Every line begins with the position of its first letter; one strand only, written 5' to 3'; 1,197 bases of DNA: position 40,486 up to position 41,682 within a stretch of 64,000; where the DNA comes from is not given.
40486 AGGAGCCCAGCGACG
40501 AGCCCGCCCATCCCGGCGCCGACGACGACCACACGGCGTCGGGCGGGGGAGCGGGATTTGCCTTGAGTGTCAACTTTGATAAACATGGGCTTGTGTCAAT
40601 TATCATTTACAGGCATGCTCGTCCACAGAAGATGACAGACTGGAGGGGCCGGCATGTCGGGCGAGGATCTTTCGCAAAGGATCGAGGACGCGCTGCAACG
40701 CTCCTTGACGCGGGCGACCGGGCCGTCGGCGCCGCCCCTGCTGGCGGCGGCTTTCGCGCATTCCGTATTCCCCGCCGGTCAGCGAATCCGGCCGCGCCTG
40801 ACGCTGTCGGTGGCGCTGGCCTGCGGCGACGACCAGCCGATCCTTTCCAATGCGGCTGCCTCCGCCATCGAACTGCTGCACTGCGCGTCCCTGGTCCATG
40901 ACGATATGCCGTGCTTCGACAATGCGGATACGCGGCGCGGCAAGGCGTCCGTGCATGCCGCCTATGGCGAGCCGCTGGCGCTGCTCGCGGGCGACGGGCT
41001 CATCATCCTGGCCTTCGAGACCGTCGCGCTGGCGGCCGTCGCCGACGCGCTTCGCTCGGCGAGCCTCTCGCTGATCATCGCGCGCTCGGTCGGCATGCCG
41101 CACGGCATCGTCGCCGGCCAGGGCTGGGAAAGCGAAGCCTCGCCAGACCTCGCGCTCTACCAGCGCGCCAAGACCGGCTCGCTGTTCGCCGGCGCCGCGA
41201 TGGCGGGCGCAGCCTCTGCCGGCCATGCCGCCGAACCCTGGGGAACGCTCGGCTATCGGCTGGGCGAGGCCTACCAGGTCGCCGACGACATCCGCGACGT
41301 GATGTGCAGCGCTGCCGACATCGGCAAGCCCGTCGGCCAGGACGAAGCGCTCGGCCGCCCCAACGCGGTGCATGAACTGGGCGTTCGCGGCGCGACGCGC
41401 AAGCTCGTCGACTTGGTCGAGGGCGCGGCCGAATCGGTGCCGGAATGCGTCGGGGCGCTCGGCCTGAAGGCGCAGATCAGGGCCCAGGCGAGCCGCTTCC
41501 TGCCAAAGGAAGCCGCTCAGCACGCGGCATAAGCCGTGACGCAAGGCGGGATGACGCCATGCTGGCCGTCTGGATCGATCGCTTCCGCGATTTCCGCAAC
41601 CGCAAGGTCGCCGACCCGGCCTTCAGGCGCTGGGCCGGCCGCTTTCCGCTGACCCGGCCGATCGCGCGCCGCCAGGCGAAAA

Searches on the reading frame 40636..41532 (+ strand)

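Call 12: search_protein_families(library=pfam, proteins=[window:40636-41532:+], max_evalue=0.0001)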
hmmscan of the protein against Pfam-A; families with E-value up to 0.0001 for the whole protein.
window:40636-41532:+ (298 aa): 1 family
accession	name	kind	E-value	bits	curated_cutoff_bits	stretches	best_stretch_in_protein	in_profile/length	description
PF00348.22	polyprenyl_synt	-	7.1e-41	140.5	27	1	34-251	2-220/251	Polyprenyl synthetase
